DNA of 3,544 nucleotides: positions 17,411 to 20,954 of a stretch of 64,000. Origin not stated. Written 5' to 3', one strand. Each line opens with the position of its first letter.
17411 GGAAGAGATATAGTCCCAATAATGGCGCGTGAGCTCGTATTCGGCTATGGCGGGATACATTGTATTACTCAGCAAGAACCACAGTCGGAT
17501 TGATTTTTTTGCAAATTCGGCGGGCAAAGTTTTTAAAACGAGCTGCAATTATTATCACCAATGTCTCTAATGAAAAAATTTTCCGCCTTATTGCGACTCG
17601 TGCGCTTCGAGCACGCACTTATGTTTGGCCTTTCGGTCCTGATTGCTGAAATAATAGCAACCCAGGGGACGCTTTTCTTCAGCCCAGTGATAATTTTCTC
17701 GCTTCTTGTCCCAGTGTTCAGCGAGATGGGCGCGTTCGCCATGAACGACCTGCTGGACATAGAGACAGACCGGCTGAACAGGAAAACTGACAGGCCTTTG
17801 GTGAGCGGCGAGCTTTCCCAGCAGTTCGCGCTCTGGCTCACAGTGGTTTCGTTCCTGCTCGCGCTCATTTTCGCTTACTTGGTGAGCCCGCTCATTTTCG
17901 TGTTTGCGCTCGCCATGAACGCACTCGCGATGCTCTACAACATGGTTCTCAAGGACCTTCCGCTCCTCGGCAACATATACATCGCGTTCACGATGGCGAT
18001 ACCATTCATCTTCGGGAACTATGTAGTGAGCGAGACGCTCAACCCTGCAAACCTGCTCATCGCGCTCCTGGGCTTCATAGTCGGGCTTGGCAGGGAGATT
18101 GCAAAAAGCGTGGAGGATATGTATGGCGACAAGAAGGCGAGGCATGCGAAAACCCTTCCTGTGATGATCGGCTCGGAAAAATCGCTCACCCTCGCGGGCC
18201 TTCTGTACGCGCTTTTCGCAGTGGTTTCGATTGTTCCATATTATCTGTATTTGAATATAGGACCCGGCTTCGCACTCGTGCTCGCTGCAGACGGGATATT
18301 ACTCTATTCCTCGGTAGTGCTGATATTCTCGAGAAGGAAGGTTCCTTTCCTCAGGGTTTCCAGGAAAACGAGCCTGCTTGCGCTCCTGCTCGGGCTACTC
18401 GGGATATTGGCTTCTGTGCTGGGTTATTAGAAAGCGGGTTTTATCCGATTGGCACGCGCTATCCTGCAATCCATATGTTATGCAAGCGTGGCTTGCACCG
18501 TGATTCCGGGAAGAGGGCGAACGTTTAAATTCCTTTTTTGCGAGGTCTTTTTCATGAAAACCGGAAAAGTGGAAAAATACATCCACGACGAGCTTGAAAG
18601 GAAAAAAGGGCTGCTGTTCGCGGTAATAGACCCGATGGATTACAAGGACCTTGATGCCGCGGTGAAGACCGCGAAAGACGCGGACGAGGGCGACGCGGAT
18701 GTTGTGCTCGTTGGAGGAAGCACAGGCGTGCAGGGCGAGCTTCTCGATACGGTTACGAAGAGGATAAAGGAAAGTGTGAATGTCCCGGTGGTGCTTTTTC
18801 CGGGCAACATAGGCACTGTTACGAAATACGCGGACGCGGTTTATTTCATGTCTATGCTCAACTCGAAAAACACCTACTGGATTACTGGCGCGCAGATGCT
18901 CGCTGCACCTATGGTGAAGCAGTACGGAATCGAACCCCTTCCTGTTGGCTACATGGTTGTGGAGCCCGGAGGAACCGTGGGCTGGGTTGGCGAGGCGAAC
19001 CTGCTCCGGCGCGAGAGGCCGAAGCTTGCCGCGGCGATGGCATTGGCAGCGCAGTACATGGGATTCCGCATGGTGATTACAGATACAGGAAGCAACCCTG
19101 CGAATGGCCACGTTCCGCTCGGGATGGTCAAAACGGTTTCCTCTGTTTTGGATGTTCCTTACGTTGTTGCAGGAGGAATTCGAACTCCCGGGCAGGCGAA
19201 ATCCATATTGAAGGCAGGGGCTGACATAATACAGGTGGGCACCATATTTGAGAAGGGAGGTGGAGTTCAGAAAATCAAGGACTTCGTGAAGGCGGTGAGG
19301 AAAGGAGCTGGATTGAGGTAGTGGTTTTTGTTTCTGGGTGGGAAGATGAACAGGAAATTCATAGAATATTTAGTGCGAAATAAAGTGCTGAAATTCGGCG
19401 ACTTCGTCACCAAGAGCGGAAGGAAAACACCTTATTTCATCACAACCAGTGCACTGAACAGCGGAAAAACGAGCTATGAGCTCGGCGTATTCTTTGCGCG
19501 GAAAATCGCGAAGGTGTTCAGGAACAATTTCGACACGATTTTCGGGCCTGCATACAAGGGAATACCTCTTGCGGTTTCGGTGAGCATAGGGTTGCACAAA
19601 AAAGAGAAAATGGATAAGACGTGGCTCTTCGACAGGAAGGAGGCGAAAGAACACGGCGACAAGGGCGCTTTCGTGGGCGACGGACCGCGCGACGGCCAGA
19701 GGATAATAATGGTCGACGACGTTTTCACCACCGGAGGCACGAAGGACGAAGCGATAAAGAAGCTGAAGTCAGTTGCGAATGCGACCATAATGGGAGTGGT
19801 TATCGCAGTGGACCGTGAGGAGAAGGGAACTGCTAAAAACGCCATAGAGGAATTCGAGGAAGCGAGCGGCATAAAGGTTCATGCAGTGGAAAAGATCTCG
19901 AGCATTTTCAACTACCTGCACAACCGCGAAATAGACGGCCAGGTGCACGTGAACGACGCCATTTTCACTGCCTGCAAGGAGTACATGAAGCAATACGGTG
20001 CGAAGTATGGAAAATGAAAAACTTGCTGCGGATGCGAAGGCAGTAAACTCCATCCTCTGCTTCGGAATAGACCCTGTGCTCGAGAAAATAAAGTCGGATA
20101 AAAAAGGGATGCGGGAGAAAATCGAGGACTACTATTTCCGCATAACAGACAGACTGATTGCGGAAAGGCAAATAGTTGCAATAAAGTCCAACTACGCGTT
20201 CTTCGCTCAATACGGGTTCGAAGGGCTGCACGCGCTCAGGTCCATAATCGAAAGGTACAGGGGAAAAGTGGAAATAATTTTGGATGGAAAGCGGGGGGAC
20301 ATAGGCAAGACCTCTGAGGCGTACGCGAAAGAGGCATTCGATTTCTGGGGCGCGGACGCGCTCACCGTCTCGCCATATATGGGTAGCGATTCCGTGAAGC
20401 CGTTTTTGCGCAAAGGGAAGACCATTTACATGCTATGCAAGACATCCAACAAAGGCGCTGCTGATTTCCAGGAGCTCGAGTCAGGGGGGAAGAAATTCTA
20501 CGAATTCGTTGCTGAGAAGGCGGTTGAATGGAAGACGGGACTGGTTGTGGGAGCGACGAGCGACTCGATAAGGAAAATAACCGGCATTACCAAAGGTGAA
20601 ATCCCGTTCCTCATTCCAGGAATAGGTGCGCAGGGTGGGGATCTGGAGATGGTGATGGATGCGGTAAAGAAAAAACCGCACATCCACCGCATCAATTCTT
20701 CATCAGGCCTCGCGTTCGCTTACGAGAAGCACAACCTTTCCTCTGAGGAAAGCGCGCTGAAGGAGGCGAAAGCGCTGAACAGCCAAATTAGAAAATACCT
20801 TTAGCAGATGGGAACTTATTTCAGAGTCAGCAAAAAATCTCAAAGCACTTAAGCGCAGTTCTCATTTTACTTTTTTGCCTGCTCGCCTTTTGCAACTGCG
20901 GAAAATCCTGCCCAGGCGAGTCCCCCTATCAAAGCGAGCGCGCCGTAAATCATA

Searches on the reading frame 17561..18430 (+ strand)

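Call 28: search_protein_families(library=pfam, proteins=[window:17561-18430:+], max_evalue=0.001)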
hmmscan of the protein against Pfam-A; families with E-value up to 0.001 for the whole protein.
window:17561-18430:+ (289 aa): 1 family
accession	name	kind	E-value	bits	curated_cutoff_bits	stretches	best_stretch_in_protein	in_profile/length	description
PF01040.23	UbiA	-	2.1e-38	132.5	34.2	1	25-259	4-236/250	UbiA prenyltransferase family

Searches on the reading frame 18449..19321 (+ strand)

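Call 28: search_protein_families(library=pfam, proteins=[window:18449-19321:+], max_evalue=0.001)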
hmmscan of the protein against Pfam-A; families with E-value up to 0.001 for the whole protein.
window:18449-19321:+ (290 aa): 4 families
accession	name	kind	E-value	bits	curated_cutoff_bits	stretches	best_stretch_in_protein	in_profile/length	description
PF01884.23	PcrB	-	3.1e-46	158.1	23.9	1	59-282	11-225/226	PcrB family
PF00977.27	His_biosynth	-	6e-06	26.3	23.6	1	209-266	47-104/228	Histidine biosynthesis protein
PF00478.31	IMPDH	-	2.2e-05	24.1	25.6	0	222-264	131-173/345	IMP dehydrogenase / GMP reductase domain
PF03060.21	NMO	-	3.7e-05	23.7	28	1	224-267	182-225/331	Nitronate monooxygenase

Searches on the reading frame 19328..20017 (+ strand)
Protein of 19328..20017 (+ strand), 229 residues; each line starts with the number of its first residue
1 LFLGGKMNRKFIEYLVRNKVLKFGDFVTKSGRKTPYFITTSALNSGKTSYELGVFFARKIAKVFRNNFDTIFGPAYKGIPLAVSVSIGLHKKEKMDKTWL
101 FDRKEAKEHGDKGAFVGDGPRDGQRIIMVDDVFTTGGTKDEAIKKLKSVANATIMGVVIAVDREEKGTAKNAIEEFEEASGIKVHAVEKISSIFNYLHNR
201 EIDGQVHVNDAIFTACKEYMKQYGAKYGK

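Call 28: search_protein_families(library=pfam, proteins=[window:19328-20017:+], max_evalue=0.001)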
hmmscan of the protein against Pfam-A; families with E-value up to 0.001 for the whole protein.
window:19328-20017:+ (229 aa): 3 families
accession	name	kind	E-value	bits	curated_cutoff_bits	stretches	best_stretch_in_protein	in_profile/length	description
PF00156.33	Pribosyltran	-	1.2e-11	44.6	26.3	1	57-172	19-135/158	Phosphoribosyl transferase domain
PF24390.1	PRTase-CE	-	4.7e-05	23.8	27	1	110-224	103-205/253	PRTase-CE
PF15609.12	PRTase_2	-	0.00011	22.2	28.8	1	122-190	118-185/188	Phosphoribosyl transferase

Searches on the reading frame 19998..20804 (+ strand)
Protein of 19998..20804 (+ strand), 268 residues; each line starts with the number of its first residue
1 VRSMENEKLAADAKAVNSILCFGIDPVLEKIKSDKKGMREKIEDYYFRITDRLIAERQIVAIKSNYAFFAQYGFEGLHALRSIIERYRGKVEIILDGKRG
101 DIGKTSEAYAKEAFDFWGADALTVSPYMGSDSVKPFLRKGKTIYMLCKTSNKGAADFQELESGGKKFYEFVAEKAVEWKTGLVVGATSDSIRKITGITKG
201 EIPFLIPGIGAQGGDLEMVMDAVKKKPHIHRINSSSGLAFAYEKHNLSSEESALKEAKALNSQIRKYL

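Call 28: search_protein_families(library=pfam, proteins=[window:19998-20804:+], max_evalue=0.001)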
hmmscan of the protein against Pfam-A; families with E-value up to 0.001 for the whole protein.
window:19998-20804:+ (268 aa): 1 family
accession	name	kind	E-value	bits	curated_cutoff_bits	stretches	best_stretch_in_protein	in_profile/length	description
PF00215.30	OMPdecase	-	2.3e-25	90.2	27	1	56-217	24-186/221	Orotidine 5'-phosphate decarboxylase / HUMPS family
